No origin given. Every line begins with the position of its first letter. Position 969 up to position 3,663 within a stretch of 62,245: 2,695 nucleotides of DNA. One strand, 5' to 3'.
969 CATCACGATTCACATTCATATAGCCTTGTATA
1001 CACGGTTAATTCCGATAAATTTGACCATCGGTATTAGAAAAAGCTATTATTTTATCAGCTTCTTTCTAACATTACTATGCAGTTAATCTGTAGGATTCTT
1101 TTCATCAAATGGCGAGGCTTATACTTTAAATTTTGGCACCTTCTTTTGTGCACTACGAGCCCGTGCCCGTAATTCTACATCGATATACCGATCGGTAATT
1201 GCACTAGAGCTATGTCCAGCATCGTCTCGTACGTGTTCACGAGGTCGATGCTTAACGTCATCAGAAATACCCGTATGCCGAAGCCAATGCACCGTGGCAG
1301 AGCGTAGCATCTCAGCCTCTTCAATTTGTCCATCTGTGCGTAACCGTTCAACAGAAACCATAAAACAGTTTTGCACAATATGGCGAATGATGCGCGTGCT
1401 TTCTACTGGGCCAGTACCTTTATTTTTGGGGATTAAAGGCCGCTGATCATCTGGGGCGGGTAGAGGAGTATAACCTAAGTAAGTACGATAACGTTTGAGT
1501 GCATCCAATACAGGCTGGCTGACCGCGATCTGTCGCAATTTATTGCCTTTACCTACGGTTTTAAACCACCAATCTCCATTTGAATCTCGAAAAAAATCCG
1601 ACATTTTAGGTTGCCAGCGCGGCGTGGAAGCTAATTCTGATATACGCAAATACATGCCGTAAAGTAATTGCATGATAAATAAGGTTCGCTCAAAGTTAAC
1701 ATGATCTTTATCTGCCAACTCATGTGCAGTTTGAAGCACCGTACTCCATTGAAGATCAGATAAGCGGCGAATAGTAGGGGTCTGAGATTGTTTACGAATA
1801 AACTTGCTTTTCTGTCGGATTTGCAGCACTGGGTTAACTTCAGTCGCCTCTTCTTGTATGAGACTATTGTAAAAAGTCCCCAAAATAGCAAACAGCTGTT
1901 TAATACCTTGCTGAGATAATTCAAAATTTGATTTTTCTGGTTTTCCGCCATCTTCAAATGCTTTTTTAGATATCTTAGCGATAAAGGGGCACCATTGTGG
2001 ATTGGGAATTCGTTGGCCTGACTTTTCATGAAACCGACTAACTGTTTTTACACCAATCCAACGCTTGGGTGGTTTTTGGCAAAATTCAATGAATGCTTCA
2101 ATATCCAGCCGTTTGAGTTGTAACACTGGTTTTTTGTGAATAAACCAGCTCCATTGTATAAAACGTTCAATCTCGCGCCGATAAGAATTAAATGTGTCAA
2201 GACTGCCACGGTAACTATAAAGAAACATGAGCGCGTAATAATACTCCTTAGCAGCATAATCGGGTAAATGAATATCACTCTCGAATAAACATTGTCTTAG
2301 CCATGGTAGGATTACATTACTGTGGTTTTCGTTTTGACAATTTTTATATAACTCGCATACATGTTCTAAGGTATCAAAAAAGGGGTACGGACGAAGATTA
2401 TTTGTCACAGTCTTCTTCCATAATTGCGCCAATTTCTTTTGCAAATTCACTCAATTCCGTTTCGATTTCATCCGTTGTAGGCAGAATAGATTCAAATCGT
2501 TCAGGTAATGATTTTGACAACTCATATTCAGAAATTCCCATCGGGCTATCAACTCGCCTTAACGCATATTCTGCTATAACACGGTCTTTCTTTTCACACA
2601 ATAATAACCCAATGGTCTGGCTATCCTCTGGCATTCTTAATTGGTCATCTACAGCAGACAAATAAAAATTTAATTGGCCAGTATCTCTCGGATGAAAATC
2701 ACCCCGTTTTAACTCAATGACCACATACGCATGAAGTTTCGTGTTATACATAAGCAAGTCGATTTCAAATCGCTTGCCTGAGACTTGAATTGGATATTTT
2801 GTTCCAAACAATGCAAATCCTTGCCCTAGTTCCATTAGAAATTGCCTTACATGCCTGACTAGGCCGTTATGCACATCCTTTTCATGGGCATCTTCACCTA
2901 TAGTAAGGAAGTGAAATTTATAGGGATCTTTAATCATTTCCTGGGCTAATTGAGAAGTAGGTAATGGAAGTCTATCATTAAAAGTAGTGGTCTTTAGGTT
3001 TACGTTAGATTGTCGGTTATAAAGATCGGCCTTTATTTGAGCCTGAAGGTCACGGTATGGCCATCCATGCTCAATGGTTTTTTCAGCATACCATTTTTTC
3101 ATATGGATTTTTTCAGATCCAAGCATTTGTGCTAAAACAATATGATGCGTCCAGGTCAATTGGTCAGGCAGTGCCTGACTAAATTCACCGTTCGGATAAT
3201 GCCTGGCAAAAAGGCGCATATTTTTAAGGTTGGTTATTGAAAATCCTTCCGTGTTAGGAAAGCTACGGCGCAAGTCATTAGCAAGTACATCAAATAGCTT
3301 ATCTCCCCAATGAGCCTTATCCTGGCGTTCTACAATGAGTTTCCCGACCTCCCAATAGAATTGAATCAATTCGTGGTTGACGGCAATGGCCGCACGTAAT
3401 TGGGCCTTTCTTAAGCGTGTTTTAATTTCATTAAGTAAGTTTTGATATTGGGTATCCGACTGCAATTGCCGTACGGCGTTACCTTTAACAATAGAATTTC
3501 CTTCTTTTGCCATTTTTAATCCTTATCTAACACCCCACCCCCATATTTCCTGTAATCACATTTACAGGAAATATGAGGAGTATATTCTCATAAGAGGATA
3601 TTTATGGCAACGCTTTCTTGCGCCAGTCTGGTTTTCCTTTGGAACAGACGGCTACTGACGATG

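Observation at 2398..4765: Stand-alone SIR2-like protein paired with a DUF1016 PD-(D/E)xK nuclease next to an integrase: candidate defence module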

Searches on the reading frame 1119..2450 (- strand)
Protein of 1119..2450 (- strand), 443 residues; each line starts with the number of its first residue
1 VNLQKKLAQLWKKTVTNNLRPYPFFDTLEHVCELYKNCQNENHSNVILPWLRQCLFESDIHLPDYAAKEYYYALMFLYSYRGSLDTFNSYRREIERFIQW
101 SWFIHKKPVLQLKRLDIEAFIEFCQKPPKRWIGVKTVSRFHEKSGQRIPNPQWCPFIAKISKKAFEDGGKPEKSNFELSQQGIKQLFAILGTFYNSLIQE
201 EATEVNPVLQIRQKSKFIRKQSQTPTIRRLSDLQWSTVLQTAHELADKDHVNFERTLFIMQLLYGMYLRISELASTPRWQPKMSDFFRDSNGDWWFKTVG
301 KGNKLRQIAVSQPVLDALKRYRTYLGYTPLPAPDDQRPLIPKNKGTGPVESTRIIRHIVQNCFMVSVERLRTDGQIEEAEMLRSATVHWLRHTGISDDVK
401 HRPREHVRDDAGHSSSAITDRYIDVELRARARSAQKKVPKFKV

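Call 3: search_protein_families(library=pfam, proteins=[window:1119-2450:-], max_evalue=0.1)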
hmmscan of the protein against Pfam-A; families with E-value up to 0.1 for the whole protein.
window:1119-2450:- (443 aa): 3 families
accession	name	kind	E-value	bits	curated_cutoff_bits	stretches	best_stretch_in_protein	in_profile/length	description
PF00589.27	Phage_integrase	-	5.9e-07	29.9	27.1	1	251-425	19-168/172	Phage integrase family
PF13495.12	Phage_int_SAM_4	-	0.0012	19.7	27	1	85-129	17-58/85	Phage integrase, N-terminal SAM-like domain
PF02899.23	Phage_int_SAM_1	-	0.036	14.8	22.3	0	77-127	8-58/83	Phage integrase, N-terminal SAM-like domain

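Call 4: search_protein_families(library=padloc, proteins=[window:1119-2450:-], max_evalue=0.1)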
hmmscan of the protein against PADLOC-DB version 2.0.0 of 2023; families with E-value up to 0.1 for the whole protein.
window:1119-2450:- (443 aa): 0 families

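Call 5: search_protein_families(library=ncbifam, proteins=[window:1119-2450:-], max_evalue=0.1)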
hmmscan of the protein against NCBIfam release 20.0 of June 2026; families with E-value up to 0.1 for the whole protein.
window:1119-2450:- (443 aa): 5 families
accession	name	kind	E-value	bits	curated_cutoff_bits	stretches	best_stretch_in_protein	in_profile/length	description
TIGR02224.1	recomb_XerC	equivalog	1.4e-14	54.2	335.15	1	177-439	60-291/295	tyrosine recombinase XerC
TIGR02225.1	recomb_XerD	equivalog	8e-13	48.4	329.6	1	178-344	58-207/290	site-specific tyrosine recombinase XerD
NF001399.0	PRK00283.1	subfamily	9.1e-11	41.5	279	1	178-323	68-195/300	tyrosine recombinase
NF040815.2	recomb_XerA_Arch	equivalog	1.2e-06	28.2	220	1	177-429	55-258/263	site-specific tyrosine recombinase/integron integrase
NF003462.0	PRK05084.1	equivalog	0.00014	20.7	267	0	384-431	302-350/360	tyrosine recombinase XerS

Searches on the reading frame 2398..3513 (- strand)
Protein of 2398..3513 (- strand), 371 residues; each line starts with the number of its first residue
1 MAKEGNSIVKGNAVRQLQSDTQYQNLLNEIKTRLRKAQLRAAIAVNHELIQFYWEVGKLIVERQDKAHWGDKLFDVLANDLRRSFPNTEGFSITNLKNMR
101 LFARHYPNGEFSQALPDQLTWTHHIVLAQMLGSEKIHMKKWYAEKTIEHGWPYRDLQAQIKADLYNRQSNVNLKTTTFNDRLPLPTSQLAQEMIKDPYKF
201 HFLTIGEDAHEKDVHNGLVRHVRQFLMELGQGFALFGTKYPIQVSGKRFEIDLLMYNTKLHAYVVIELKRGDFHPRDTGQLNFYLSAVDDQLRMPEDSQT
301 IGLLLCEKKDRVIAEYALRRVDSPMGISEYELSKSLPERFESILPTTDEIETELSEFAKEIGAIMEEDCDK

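Call 3: search_protein_families(library=pfam, proteins=[window:2398-3513:-], max_evalue=0.1)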
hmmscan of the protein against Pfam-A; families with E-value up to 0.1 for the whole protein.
window:2398-3513:- (371 aa): 6 families
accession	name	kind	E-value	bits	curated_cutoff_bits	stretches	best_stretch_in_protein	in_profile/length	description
PF06250.17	YhcG_C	-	5.1e-57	192.6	32.5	1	191-344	1-156/157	YhcG PDDEXK nuclease domain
PF17761.7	DUF1016_N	-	1.2e-38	132.7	32.8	1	29-167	1-137/137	DUF1016 N-terminal domain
PF13588.12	HSDR_N_2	-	0.00057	20.4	25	1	235-294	23-84/110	Type I restriction enzyme R protein N terminus (HSDR_N)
PF12705.13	PDDEXK_1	-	0.076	13.4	22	0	242-336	122-196/247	PD-(D/E)XK nuclease superfamily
PF04480.18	DUF559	-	0.083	13.2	20.6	0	13-101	9-93/109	Protein of unknown function (DUF559)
PF25642.1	DUF7944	-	0.086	13.9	27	0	12-38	45-71/82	Domain of unknown function (DUF7944)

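Call 4: search_protein_families(library=padloc, proteins=[window:2398-3513:-], max_evalue=0.1)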
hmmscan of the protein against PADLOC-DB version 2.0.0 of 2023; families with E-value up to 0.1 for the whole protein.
window:2398-3513:- (371 aa): 33 families (the best 25 are shown)
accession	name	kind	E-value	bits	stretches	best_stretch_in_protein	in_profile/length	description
PDLC04795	PDC-S02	-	8.6e-129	427.8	1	18-356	19-352/357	-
PDLC04831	PDC-S02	-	3.3e-125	416.1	1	18-358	6-341/346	-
PDLC04810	PDC-S02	-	1.1e-122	407.8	1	17-356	5-352/355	-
PDLC04803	PDC-S02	-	1.1e-85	285.5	1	88-353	7-263/269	-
PDLC04807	PDC-S02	-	3.8e-83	277.6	1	18-357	8-338/351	-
PDLC04826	PDC-S02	-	2.8e-74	247.5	1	18-234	6-217/222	-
PDLC04813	PDC-S02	-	9.3e-67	222.3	1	189-356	3-170/175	-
PDLC04822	PDC-S02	-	2.4e-61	205.9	1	20-311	7-289/294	-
PDLC04811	PDC-S02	-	8.5e-51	170.2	1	18-172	7-159/172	-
PDLC04827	PDC-S02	-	4.3e-49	165.2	1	18-242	5-227/234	-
PDLC04820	PDC-S02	-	6e-48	161.6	1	11-355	15-317/332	-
PDLC04804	PDC-S02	-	5.8e-46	154.7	1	18-210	6-194/203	-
PDLC04798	PDC-S02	-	5.8e-45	152.1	1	191-357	48-216/222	-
PDLC04800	PDC-S02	-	1.3e-41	139.9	1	17-133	5-121/129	-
PDLC01464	PD_DExK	-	5.5e-31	105.6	2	131-267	8-126/126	"CAS-I,CAS-II,CAS-III,CAS-IV,CAS-V,CAS-VI; associated"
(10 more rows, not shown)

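Call 5: search_protein_families(library=ncbifam, proteins=[window:2398-3513:-], max_evalue=0.1)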
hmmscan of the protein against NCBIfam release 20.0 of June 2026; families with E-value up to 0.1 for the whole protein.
window:2398-3513:- (371 aa): 2 families
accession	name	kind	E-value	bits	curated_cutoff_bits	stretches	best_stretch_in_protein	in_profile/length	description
NF003270.0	PRK04247.1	equivalog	0.039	13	216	1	229-291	144-201/250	endonuclease NucS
NF047330.1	MCR_0457_fam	subfamily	0.067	13.8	50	0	12-40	46-74/87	MCR_0457 family protein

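Call 59: find_related_loci(query=window:2398-3513:-, collection=metagenome_contigs, flank=5000)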
Query window:2398-3513:- (371 aa) in metagenome_contigs; peptide patterns used: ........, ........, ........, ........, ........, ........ (x = any residue, [..] = any of these).
65 stretches matched a pattern; 15 encode a relative of the query (tblastn E <= 1e-3); 15 distinct loci.
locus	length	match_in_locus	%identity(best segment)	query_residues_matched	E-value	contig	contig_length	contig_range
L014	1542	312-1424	82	1-371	0e+0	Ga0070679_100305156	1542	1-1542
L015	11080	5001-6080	79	1-360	0e+0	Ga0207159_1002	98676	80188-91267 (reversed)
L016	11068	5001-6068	73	4-360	0e+0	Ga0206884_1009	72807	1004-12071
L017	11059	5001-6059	71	8-360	0e+0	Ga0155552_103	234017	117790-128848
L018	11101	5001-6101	70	5-369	3e-178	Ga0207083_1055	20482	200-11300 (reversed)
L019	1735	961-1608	69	17-232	7e-111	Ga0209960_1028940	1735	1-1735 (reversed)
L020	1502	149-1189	41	16-355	4e-92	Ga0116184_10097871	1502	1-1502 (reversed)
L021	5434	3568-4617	41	13-355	4e-86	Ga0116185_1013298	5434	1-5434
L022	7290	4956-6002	39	11-355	3e-85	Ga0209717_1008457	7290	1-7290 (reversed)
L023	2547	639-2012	41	25-361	5e-86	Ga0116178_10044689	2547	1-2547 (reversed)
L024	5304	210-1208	40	37-370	2e-83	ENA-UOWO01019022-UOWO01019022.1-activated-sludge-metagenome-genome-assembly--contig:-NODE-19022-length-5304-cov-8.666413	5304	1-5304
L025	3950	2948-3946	40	37-370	5e-83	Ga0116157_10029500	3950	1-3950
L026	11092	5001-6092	38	10-354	2e-80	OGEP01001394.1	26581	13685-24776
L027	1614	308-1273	30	25-356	4e-46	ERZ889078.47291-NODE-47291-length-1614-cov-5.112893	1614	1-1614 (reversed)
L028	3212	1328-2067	38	87-341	4e-45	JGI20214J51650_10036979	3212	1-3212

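Call 64: search_protein_families(library=pfam, proteins=[L015:4436-4918:-, L015:2337-3944:+, L015:7696-8724:+, L015:8955-10835:-, L015:988-1929:-, L015:6070-7383:+], max_evalue=0.01)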
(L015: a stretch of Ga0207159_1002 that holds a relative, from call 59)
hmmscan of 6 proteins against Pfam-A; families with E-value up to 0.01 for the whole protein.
L015:4436-4918:- (160 aa): 1 family
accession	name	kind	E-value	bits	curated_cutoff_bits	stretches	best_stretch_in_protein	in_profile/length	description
PF13700.11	DUF4158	-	5e-16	59.5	27.4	1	14-153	1-141/165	Domain of unknown function (DUF4158)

L015:2337-3944:+ (535 aa): 2 families
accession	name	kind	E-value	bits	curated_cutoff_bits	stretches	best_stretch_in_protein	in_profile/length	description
PF00176.29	SNF2-rel_dom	-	1.7e-52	178.8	24.9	1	81-357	1-290/290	SNF2-related domain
PF00271.37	Helicase_C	-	2.7e-17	63.5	23.5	1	370-480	2-110/110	Helicase conserved C-terminal domain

L015:7696-8724:+ (342 aa): 2 families
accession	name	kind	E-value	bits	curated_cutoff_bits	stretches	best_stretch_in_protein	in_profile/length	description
PF21189.3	PHA02142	-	3.7e-38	130.3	27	1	15-107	1-92/92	PHA02142 OB-fold domain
PF09414.15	RNA_ligase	-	7.5e-29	101.5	27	1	171-333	2-170/171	RNA ligase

L015:8955-10835:- (626 aa): 1 family
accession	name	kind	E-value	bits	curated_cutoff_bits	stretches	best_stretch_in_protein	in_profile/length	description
PF14264.12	Glucos_trans_II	-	4e-17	62.8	30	1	31-340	2-312/317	Glucosyl transferase GtrII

L015:988-1929:- (313 aa): 1 family
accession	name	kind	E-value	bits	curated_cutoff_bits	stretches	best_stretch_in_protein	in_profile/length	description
PF04381.17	RdgC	-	1.7e-86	290.6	25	1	8-302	1-296/298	Putative exonuclease, RdgC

L015:6070-7383:+ (437 aa): 3 families
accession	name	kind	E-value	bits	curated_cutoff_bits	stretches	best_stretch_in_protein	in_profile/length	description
PF00589.27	Phage_integrase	-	1.1e-05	25.8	27.1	1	225-420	3-168/172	Phage integrase family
PF02899.23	Phage_int_SAM_1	-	0.00039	21.1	22.3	1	69-121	5-57/83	Phage integrase, N-terminal SAM-like domain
PF13495.12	Phage_int_SAM_4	-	0.00047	20.9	27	0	74-121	11-55/85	Phage integrase, N-terminal SAM-like domain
